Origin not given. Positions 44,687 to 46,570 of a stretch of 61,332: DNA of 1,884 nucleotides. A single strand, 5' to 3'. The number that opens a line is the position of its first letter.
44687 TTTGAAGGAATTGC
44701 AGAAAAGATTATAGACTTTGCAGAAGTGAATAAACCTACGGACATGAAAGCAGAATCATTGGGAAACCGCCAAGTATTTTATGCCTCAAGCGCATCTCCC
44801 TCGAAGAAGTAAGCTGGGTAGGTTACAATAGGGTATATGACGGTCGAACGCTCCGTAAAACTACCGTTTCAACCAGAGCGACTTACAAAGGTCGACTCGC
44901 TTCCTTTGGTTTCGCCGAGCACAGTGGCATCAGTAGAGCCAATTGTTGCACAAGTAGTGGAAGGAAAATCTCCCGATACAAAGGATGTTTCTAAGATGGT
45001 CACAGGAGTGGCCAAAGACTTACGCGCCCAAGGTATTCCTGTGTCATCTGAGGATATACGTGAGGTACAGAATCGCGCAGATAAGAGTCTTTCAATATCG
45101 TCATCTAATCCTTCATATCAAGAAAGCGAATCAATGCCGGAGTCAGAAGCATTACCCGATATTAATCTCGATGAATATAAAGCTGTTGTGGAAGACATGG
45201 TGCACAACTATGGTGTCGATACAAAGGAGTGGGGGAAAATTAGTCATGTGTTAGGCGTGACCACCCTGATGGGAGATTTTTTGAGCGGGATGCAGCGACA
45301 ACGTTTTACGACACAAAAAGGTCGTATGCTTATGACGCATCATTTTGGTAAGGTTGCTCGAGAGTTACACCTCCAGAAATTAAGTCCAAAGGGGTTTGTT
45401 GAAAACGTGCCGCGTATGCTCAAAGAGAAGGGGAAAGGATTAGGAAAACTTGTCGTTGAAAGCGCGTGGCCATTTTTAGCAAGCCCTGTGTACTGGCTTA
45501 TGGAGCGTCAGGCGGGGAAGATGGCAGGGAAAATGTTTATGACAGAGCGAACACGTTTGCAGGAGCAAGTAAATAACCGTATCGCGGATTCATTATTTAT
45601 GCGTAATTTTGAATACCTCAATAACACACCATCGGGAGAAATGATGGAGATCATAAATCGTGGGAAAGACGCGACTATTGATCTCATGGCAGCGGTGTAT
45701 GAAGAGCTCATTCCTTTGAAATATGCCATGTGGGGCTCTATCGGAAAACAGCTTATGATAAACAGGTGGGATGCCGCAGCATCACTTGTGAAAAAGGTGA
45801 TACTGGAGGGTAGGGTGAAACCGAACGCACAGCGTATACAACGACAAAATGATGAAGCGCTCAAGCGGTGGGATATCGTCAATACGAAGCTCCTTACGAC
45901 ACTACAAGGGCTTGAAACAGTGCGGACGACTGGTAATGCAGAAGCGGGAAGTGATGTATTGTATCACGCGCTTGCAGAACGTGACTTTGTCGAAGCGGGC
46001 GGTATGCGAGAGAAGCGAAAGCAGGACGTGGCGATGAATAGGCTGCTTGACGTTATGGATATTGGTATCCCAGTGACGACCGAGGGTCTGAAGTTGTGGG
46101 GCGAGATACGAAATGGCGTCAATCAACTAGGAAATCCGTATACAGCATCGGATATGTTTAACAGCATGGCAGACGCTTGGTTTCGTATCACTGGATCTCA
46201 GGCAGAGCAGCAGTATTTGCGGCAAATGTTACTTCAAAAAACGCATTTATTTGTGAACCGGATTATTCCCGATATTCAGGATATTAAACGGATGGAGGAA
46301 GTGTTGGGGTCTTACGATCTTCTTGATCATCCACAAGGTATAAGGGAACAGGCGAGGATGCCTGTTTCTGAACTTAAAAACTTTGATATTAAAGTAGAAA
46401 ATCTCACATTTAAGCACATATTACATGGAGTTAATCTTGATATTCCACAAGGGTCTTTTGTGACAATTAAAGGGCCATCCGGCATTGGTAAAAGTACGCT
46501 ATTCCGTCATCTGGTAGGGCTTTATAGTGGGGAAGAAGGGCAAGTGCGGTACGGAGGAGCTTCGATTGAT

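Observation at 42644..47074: Tandem paralogous ABC proteins with intact ATPase motifs, a ~200-aa hydrophilic N-terminal extension and an unusually polar exporter-like TMD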

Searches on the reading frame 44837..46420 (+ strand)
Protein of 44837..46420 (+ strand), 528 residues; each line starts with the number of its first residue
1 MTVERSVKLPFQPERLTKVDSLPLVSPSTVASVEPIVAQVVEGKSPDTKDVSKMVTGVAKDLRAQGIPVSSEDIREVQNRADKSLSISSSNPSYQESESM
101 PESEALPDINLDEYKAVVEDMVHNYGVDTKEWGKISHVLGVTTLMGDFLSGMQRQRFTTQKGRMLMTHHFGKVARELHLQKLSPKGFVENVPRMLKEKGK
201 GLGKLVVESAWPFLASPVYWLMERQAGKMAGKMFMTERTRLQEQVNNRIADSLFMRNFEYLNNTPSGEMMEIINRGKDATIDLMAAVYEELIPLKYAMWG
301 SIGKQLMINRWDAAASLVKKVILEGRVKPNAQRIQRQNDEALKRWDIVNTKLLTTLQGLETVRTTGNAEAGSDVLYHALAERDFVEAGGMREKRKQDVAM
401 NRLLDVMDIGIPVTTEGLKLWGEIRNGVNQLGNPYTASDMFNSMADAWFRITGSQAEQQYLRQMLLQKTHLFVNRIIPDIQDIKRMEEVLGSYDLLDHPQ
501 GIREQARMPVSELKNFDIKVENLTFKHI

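Call 21: search_protein_families(library=pfam, proteins=[window:44837-46420:+], max_evalue=10)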
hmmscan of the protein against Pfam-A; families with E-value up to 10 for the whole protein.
window:44837-46420:+ (528 aa): 0 families

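Call 46: search_protein_representatives(alignment_id=A5)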
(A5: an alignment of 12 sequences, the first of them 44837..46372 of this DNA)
Query: 12 sequences, 513 profile positions. Proteins with E-value up to 0.001 (for the whole library): 68; up to 1e-10: 49; up to 1e-30: 26. The best 68 are listed.
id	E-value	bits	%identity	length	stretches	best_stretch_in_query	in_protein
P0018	3.2e-238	808.1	-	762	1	1-512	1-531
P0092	5.1e-164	563.3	-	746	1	1-513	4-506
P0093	3.4e-110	385.7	-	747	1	1-512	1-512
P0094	1.1e-98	347.7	-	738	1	1-512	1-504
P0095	3.1e-90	319.8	-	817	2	4-430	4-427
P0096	1.1e-83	298.3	-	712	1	19-511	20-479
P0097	1.2e-81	291.5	-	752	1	3-512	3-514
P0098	9.0e-81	288.6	-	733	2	12-423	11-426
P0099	2.7e-80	287.0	-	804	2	14-423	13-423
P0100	4.5e-78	279.7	-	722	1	9-512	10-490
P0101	5.3e-78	279.5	-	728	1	22-513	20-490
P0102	3.2e-76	273.6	-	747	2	12-449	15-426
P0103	1.0e-74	268.6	-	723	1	5-512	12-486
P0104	2.5e-74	267.3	-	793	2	7-443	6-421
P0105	5.6e-69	249.7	-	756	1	20-513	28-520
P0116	6.6e-37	143.9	-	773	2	211-511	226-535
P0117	5.3e-29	117.8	-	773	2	235-393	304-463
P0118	1.1e-28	116.7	-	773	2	239-387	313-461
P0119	1.4e-28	116.4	-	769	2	214-386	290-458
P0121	6.3e-25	104.4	-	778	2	235-408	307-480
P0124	3.0e-23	98.8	-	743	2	235-384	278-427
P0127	1.7e-20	89.7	-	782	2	240-384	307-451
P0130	7.6e-19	84.3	-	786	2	237-312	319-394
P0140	2.7e-10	56.1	-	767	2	243-386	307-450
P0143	4.4e-09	52.1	-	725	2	461-513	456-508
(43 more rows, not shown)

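Call 48: find_encoding_contigs(protein=P0117, flank=10000, max_places=2)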
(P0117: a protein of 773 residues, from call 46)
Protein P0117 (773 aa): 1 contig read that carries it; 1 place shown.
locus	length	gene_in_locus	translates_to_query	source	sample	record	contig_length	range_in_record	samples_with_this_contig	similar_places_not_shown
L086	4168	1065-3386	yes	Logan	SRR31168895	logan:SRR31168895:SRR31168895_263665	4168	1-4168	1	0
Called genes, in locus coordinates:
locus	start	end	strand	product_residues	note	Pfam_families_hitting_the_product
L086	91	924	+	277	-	-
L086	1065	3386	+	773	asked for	PF13555:AAA_29 (faint), PF00664:ABC_membrane, PF00005:ABC_tran, PF02463:SMC_N, PF13304:AAA_21 (weak)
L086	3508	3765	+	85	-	PF02604:PhdYeFM_antitox (weak)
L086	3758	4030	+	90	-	-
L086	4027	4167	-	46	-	?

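Call 49: search_protein_families(library=pfam, proteins=[P0116, P0117, P0118, P0119, P0121, P0124, P0127, P0130, P0140, P0143], max_evalue=0.01)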
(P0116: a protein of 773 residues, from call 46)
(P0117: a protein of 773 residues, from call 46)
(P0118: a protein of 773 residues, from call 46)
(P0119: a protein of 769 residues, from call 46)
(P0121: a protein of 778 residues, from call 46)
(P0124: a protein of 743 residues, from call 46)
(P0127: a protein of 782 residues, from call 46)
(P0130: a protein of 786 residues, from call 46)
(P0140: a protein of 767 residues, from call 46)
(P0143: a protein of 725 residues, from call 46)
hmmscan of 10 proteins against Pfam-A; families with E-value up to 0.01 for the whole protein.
P0116 (773 aa): 3 families
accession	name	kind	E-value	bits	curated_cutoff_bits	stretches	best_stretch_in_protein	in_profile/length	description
PF00005.33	ABC_tran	-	1.9e-30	106.7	25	1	554-700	1-137/137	ABC transporter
PF13304.12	AAA_21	-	1.1e-06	29.4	27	1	673-733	239-300/304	AAA domain, putative AbiEii toxin, Type IV TA system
PF25199.1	nSTAND_NTPase5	-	0.0013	19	34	1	562-605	39-81/145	Novel STAND NTPase 5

P0117 (773 aa): 15 families
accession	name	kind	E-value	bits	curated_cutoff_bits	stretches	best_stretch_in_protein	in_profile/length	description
PF00005.33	ABC_tran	-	1.6e-33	116.7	25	1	575-721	1-137/137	ABC transporter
PF13304.12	AAA_21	-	6.8e-13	49.8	27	2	707-758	255-304/304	AAA domain, putative AbiEii toxin, Type IV TA system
PF00664.28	ABC_membrane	-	2.1e-09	37.9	28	1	298-510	61-273/274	ABC transporter transmembrane region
PF02463.25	SMC_N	-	4e-09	36.7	40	1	570-770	9-215/220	RecF/RecN/SMC N terminal domain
PF13555.12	AAA_29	-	1.5e-05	25.1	27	1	575-612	12-49/61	P-loop containing region of AAA domain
PF20703.3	nSTAND1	-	0.00017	21.8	27.1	1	582-604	30-52/379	Novel STAND NTPase 1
PF25199.1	nSTAND_NTPase5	-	0.00022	21.5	34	1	583-606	39-62/145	Novel STAND NTPase 5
PF13191.12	AAA_16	-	0.00031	21.7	32.6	1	584-607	23-46/167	AAA ATPase domain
PF00350.29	Dynamin_N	-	0.00086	19.8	27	1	588-634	1-47/168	Dynamin family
PF13401.12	AAA_22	-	0.0025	18.6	27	0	585-606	5-26/130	AAA domain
PF03193.22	RsgA_GTPase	-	0.0049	17.1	30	0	584-607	105-128/174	RsgA GTPase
PF00004.35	AAA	-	0.0061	17.5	21.2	0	589-607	2-20/131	ATPase family associated with various cellular activities (AAA)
PF13476.12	AAA_23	-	0.0075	17.4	27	1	576-606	11-40/201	AAA domain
PF13514.12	AAA_27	-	0.0089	16.1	22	0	573-608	12-49/206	AAA domain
PF05729.18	NACHT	-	0.0095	16.2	26.7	0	587-606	2-21/167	NACHT domain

P0118 (773 aa): 14 families
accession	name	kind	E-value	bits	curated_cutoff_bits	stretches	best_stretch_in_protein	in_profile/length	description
PF00005.33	ABC_tran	-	7.2e-32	111.3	25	1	582-726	3-137/137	ABC transporter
PF00664.28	ABC_membrane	-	7.1e-07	29.6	28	1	308-516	66-274/274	ABC transporter transmembrane region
PF13304.12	AAA_21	-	8.8e-06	26.4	27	0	708-762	248-303/304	AAA domain, putative AbiEii toxin, Type IV TA system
PF03266.21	NTPase_1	-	7.5e-05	23.1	23.9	1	593-651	2-58/168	NTPase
PF02463.25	SMC_N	-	9.7e-05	22.3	40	0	670-771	118-211/220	RecF/RecN/SMC N terminal domain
PF13401.12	AAA_22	-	0.00049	20.9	27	1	590-648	5-33/130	AAA domain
PF03193.22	RsgA_GTPase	-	0.00072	19.8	30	1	565-616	82-132/174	RsgA GTPase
PF25199.1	nSTAND_NTPase5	-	0.0034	17.7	34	0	585-615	36-66/145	Novel STAND NTPase 5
PF13191.12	AAA_16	-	0.0054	17.7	32.6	0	589-611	23-45/167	AAA ATPase domain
PF20720.3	nSTAND3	-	0.0056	16.8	27.2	0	585-623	12-51/155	Novel STAND NTPase 3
PF02367.23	TsaE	-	0.007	16.8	26.6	0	577-616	8-47/128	Threonylcarbamoyl adenosine biosynthesis protein TsaE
PF01637.24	ATPase_2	-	0.0072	16.6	33.2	0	588-618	18-48/225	ATPase domain predominantly from Archaea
PF05729.18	NACHT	-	0.0081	16.4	26.7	0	593-618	3-28/167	NACHT domain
PF02492.25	cobW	-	0.0085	16.1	20.7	0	593-617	3-24/180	CobW/HypB/UreG, nucleotide-binding domain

P0119 (769 aa): 2 families
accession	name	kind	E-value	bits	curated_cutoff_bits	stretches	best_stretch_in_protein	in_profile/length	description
PF00005.33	ABC_tran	-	1.3e-32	113.7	25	1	578-724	1-137/137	ABC transporter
PF13304.12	AAA_21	-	0.0032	18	27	0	708-760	250-303/304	AAA domain, putative AbiEii toxin, Type IV TA system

P0121 (778 aa): 8 families
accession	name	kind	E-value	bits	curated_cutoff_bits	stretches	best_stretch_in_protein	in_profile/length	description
PF00005.33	ABC_tran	-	8.4e-32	111.1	25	1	578-724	1-137/137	ABC transporter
PF00664.28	ABC_membrane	-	1.6e-06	28.4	28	1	306-505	66-265/274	ABC transporter transmembrane region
PF13304.12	AAA_21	-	7e-06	26.8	27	0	707-761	249-304/304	AAA domain, putative AbiEii toxin, Type IV TA system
PF02463.25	SMC_N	-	0.0013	18.7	40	0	685-768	135-210/220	RecF/RecN/SMC N terminal domain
PF13555.12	AAA_29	-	0.0016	18.6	27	1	580-606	14-40/61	P-loop containing region of AAA domain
PF13401.12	AAA_22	-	0.0029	18.3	27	1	587-615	4-32/130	AAA domain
PF13191.12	AAA_16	-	0.0052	17.7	32.6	0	587-615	23-51/167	AAA ATPase domain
PF03193.22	RsgA_GTPase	-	0.007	16.6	30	0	587-611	105-129/174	RsgA GTPase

P0124 (743 aa): 8 families
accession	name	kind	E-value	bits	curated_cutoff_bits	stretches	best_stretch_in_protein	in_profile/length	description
PF00005.33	ABC_tran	-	3e-34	119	25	1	549-695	1-137/137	ABC transporter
PF13304.12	AAA_21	-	3.3e-07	31.1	27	1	681-732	255-304/304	AAA domain, putative AbiEii toxin, Type IV TA system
PF13191.12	AAA_16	-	0.0014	19.6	32.6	1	535-585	4-50/167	AAA ATPase domain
PF03977.18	OAD_beta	-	0.0026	17.3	31.6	1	336-374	277-315/349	Na+-transporting oxaloacetate decarboxylase beta subunit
PF03266.21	NTPase_1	-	0.0035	17.6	23.9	0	563-623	3-61/168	NTPase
PF02463.25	SMC_N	-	0.0035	17.2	40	0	666-740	136-211/220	RecF/RecN/SMC N terminal domain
PF13555.12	AAA_29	-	0.0038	17.4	27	1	549-576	12-39/61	P-loop containing region of AAA domain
PF00664.28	ABC_membrane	-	0.0055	16.9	28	1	282-484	71-273/274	ABC transporter transmembrane region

P0127 (782 aa): 13 families
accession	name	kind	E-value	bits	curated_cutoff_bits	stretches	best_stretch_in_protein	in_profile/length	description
PF00005.33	ABC_tran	-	6.7e-35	121.1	25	1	573-719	1-137/137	ABC transporter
PF00664.28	ABC_membrane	-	2.5e-09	37.6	28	1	251-485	14-250/274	ABC transporter transmembrane region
PF13304.12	AAA_21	-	5.7e-09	36.9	27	1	623-755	196-303/304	AAA domain, putative AbiEii toxin, Type IV TA system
PF02463.25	SMC_N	-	2.2e-05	24.4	40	0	688-758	134-205/220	RecF/RecN/SMC N terminal domain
PF13401.12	AAA_22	-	0.00054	20.7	27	1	583-610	5-32/130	AAA domain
PF00004.35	AAA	-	0.00064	20.6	21.2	0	587-763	2-122/131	ATPase family associated with various cellular activities (AAA)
PF03266.21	NTPase_1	-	0.0014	19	23.9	1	586-649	2-63/168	NTPase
PF03193.22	RsgA_GTPase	-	0.0015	18.8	30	1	581-605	105-128/174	RsgA GTPase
PF01637.24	ATPase_2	-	0.0017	18.7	33.2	1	581-764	18-174/225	ATPase domain predominantly from Archaea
PF13191.12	AAA_16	-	0.002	19.1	32.6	1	582-608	23-49/167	AAA ATPase domain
PF13173.12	AAA_14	-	0.0022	18.5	27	0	584-626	3-42/129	AAA domain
PF13555.12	AAA_29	-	0.0032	17.6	27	1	575-601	14-40/61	P-loop containing region of AAA domain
PF00931.28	NB-ARC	-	0.0075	16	23.5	0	581-604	16-39/248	NB-ARC domain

P0130 (786 aa): 8 families
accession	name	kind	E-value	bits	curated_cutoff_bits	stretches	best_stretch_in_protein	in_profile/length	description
PF00005.33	ABC_tran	-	2.4e-31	109.6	25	1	588-735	1-137/137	ABC transporter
PF00664.28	ABC_membrane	-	5.6e-05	23.4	28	1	320-523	70-273/274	ABC transporter transmembrane region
PF13401.12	AAA_22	-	0.00016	22.4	27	1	599-657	6-60/130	AAA domain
PF13304.12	AAA_21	-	0.00036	21.1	27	1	719-768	253-300/304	AAA domain, putative AbiEii toxin, Type IV TA system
PF13191.12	AAA_16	-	0.00096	20.1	32.6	1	596-625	22-51/167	AAA ATPase domain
PF13604.12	AAA_30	-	0.0057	16.8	27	0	599-629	19-49/191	AAA domain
PF00156.33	Pribosyltran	-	0.0083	15.9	26.3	0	40-76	80-116/158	Phosphoribosyl transferase domain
PF00004.35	AAA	-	0.0087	16.9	21.2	0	601-622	1-22/131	ATPase family associated with various cellular activities (AAA)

P0140 (767 aa): 4 families
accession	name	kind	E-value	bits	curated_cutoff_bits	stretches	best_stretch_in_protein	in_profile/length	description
PF00005.33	ABC_tran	-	2.2e-34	119.4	25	1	571-717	1-137/137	ABC transporter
PF13304.12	AAA_21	-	7.5e-06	26.7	27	1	645-753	220-303/304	AAA domain, putative AbiEii toxin, Type IV TA system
PF00664.28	ABC_membrane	-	5.3e-05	23.5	28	1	239-497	16-264/274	ABC transporter transmembrane region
PF03193.22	RsgA_GTPase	-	0.00044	20.5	30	1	580-612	105-137/174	RsgA GTPase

P0143 (725 aa): 6 families
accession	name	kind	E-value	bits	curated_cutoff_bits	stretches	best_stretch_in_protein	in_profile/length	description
PF00005.33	ABC_tran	-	4.4e-31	108.8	25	1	525-671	1-137/137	ABC transporter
PF13304.12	AAA_21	-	0.00017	22.2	27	1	651-705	249-300/304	AAA domain, putative AbiEii toxin, Type IV TA system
PF13401.12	AAA_22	-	0.00095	19.9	27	1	535-580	5-33/130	AAA domain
PF25199.1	nSTAND_NTPase5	-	0.0013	19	34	0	530-563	36-69/145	Novel STAND NTPase 5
PF20720.3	nSTAND3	-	0.0081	16.3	27.2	0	532-560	14-42/155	Novel STAND NTPase 3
PF13191.12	AAA_16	-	0.0084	17.1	32.6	0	533-556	22-45/167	AAA ATPase domain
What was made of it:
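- Four members of that distant group pass Pfam's ABC_membrane gathering score: 37.9, 37.6, 29.6 and 28.4 bits against a cut-off of 28 (call 49).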

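Call 51: find_encoding_contigs(protein=P0127, flank=10000, max_places=2)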
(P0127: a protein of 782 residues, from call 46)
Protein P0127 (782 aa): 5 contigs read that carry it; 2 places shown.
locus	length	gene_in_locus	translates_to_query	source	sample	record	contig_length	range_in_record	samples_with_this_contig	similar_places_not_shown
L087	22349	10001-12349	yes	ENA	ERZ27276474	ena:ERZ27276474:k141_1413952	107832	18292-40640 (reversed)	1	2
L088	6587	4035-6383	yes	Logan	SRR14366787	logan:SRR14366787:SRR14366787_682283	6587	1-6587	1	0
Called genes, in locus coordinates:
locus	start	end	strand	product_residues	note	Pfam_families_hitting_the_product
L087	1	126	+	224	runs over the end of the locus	PF00565:SNase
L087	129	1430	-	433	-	PF00696:AA_kinase, PF01842:ACT, PF22468:ACT_9, PF01842:ACT (weak), PF13840:ACT_7, PF22468:ACT_9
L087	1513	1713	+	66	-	-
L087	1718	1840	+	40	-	-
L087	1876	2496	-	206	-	PF00696:AA_kinase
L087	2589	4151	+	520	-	PF01293:PEPCK_ATP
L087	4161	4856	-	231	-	PF00072:Response_reg, PF00486:Trans_reg_C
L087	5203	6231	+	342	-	-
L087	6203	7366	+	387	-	PF14226:DIOX_N, PF03171:2OG-FeII_Oxy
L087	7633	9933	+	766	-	-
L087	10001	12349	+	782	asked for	PF00664:ABC_membrane, PF02463:SMC_N (faint), PF00005:ABC_tran, PF13304:AAA_21 (weak)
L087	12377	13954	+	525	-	PF00682:HMGL-like, PF22617:HCS_D2, PF08502:LeuA_dimer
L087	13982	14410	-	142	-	-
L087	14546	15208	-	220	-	-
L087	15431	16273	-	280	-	PF01063:Aminotran_4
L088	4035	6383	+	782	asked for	PF00664:ABC_membrane, PF02463:SMC_N (faint), PF00005:ABC_tran, PF13304:AAA_21 (weak)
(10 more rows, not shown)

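Call 61: search_solved_structures(query=A5, max_evalue=10, show_alignments=1)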
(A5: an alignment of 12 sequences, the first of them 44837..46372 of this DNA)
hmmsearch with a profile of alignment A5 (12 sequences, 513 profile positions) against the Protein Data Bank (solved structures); distinct sequences matched with E-value up to 10: 22.
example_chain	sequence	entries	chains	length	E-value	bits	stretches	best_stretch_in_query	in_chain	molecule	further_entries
7sub_A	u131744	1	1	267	0.2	13.6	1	119-230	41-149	3-oxoacyl-reductase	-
6t60_A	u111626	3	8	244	0.26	13.2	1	107-201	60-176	3-oxoacyl-(Acyl-carrier-protein) reductase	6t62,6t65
6wpr_A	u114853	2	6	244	0.26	13.2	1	107-201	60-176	3-oxoacyl-[acyl-carrier-protein] reductase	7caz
6uds_A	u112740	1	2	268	0.33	12.9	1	107-201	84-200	3-oxoacyl-(Acyl-carrier-protein) reductase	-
6me0_C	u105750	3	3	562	0.33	12.8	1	128-231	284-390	Maturase reverse transcriptase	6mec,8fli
2iul_A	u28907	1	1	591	0.68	11.8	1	80-127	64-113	ANGIOTENSIN-CONVERTING ENZYME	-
9qaq_A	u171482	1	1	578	0.69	11.8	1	84-127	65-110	Angiotensin-converting enzyme, soluble form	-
9qao_A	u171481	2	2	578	0.69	11.8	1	84-127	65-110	Angiotensin-converting enzyme, soluble form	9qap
9ss7_A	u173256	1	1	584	0.7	11.8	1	84-127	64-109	Angiotensin-converting enzyme, soluble form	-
3bkk_A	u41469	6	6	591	0.71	11.8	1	84-127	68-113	Angiotensin-converting enzyme, somatic isoform | Angiotensin-converting enzyme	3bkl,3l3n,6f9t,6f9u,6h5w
6zpu_A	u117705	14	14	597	0.72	11.7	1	84-127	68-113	Angiotensin-converting enzyme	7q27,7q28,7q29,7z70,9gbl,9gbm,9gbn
4c2r_A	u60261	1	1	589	0.74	11.7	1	85-127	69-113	ANGIOTENSIN-CONVERTING ENZYME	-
2ydm_A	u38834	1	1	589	0.74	11.7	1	85-127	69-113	ANGIOTENSIN CONVERTING ENZYME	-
4c2p_A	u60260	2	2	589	0.74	11.7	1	85-127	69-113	ANGIOTENSIN-CONVERTING ENZYME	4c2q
1o86_A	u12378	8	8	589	0.74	11.7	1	85-127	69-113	ANGIOTENSIN CONVERTING ENZYME | ANGIOTENSIN-CONVERTING ENZYME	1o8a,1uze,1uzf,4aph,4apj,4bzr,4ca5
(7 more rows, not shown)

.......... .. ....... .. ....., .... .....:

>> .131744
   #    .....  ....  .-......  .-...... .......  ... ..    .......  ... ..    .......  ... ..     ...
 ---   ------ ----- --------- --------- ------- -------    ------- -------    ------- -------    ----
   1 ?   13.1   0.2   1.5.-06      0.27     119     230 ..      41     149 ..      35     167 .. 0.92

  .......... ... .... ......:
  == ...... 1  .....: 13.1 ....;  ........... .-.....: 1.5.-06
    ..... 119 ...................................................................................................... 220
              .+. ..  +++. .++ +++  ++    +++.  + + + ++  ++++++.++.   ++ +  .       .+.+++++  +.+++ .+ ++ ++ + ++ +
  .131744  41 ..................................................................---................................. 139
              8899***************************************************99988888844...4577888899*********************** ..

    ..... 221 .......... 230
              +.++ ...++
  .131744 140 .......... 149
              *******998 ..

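Call 71: find_related_loci(query=A5, collection=metagenome_contigs, flank=6000)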
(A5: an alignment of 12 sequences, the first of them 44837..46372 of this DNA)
Query A5 (512 aa) in metagenome_contigs; peptide patterns used: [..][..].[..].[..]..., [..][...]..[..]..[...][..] (x = any residue, [..] = any of these).
178 stretches matched a pattern; 4 encode a relative of the query (tblastn E <= 1e-3); 4 distinct loci.
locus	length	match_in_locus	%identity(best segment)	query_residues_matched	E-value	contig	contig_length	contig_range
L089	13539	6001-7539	90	1-512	0e+0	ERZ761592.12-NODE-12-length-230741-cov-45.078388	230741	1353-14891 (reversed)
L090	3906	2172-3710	68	1-512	0e+0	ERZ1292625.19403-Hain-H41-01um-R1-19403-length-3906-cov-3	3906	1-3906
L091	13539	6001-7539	66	1-512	0e+0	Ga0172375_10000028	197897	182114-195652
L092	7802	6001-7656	44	1-511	5e-134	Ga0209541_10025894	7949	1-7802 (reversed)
